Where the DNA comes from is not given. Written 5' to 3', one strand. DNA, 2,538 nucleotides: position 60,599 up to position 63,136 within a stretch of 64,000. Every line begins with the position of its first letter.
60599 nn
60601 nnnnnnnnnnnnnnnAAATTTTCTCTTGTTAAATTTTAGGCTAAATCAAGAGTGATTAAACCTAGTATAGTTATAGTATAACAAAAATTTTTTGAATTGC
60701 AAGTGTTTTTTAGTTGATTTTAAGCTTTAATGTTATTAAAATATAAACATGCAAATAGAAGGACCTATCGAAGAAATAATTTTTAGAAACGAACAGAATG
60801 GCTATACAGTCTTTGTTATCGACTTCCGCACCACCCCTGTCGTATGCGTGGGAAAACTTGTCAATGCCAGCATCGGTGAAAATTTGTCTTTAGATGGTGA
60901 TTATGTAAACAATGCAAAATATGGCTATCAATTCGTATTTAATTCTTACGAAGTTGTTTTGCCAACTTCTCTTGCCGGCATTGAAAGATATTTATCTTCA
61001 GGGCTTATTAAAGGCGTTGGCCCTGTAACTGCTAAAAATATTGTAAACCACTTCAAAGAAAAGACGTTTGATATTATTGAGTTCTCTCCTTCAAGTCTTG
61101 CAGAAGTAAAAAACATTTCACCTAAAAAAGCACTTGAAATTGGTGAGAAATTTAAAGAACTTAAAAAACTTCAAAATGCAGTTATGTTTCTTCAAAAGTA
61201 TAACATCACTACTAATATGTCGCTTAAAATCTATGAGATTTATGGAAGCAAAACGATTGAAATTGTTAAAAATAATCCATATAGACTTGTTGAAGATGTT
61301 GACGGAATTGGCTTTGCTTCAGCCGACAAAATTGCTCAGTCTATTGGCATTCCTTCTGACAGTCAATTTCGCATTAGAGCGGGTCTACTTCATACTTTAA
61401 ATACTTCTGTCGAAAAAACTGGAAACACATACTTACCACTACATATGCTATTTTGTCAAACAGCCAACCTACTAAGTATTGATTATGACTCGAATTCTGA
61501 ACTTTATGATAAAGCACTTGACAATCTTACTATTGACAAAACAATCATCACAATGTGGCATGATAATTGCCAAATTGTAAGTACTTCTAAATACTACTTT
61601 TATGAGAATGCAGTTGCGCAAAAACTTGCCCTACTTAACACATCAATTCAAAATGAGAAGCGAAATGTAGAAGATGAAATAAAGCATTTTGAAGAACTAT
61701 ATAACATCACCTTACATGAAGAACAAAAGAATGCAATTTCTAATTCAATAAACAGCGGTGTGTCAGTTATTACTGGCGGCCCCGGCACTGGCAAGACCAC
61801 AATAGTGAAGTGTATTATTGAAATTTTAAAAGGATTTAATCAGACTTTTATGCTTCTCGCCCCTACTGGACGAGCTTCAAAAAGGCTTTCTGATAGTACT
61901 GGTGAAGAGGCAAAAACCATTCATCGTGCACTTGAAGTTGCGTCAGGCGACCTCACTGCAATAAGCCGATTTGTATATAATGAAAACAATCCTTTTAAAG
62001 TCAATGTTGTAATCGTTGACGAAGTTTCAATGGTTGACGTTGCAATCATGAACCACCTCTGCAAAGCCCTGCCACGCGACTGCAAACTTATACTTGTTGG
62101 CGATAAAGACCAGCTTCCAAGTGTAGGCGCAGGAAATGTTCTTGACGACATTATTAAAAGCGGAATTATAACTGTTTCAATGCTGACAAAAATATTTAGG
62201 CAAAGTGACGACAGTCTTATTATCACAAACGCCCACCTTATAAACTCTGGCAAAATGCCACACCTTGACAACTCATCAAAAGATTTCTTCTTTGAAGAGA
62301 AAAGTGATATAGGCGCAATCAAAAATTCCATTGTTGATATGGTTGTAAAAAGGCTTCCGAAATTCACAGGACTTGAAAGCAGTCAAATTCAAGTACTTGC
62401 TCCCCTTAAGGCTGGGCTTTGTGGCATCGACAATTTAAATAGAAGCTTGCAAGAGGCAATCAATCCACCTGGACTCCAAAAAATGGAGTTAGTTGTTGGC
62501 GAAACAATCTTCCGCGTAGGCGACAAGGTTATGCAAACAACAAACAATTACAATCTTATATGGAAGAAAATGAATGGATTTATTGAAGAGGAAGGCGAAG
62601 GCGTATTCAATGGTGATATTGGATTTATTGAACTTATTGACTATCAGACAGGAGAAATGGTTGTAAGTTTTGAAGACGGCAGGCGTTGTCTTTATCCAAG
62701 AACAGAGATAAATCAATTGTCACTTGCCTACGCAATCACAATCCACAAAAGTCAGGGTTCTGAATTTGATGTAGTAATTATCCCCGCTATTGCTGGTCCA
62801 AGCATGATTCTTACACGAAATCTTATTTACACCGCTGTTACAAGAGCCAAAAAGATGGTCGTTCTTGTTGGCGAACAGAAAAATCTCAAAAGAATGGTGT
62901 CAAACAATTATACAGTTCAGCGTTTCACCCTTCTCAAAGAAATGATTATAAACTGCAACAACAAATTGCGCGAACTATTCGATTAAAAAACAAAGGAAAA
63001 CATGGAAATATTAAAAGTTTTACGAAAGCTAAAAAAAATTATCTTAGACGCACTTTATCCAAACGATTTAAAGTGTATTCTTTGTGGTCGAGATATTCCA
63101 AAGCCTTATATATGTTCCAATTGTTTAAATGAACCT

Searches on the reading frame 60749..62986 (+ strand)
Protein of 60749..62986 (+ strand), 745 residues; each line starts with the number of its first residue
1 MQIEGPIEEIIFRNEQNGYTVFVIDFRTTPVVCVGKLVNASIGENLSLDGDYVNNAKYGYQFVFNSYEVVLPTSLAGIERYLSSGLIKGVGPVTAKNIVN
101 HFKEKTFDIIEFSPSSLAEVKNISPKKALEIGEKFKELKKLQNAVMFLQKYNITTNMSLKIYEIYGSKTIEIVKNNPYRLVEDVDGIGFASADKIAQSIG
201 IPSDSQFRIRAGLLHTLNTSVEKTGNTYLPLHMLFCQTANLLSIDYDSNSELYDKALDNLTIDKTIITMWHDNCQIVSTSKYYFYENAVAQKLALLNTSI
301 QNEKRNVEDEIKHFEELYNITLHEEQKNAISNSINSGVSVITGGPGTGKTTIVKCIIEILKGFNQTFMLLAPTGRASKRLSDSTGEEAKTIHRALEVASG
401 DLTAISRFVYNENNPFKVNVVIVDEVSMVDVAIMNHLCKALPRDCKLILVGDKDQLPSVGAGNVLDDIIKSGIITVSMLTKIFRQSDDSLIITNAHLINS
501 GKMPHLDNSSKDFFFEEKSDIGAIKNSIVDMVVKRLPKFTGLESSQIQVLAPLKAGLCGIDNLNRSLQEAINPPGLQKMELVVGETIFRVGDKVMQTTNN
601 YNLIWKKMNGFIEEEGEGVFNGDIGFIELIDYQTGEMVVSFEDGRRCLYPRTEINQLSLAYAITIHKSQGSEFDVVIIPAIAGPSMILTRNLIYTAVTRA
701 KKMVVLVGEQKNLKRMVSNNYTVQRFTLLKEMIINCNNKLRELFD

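Call 39: search_protein_families(library=pfam, proteins=[window:60749-62986:+])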
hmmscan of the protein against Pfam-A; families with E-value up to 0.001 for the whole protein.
window:60749-62986:+ (745 aa): 16 families
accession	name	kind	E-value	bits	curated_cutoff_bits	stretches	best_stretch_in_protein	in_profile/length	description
PF13245.12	AAA_19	-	3.1e-42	144.4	25.1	1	326-460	1-133/134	AAA domain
PF13604.12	AAA_30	-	8.8e-40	136.9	27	1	322-506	2-177/191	AAA domain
PF14490.11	HHH_RecD2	-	1.1e-37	128.2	27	1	139-228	3-92/92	ATP-dependent RecD2 DNA helicase HHH domain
PF18335.7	SH3_13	-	3.1e-22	78.6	41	1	563-641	1-65/65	ATP-dependent RecD-like DNA helicase SH3 domain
PF23139.1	OB_YrrC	-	5.3e-19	68.4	27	1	2-72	3-76/76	ATP-dependent DNA helicase YrrC, OB-fold domain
PF13538.12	UvrD_C_2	-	2.8e-18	65.9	27.4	1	659-707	1-52/52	UvrD-like helicase C-terminal domain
PF01443.25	Viral_helicase1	-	1.4e-10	41.8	21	1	340-459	2-100/228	Viral superfamily 1 RNA helicase core domain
PF13086.12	AAA_11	-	1.1e-09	38.9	27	1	322-360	2-41/257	AAA domain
PF14520.12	HHH_5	-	5.9e-08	33.5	27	1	87-131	7-51/57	Helix-hairpin-helix domain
PF02689.20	Herpes_Helicase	-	3.3e-07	29.1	27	0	621-723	692-791/808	Helicase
PF05970.20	PIF1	-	8.2e-07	29.3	25.9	1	322-441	2-126/223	PIF1-like helicase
PF13361.12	UvrD_C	-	5.3e-06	26.5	25.6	1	663-706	290-345/350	UvrD-like helicase C-terminal domain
PF09848.15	SLFN-g3_helicase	-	5.1e-05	23.2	24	0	338-425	3-87/354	Schlafen group 3, DNA/RNA helicase domain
PF13401.12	AAA_22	-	5.6e-05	23.9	27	1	337-453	6-124/130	AAA domain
PF00004.35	AAA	-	0.00034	21.5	21.2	0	341-426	3-66/131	ATPase family associated with various cellular activities (AAA)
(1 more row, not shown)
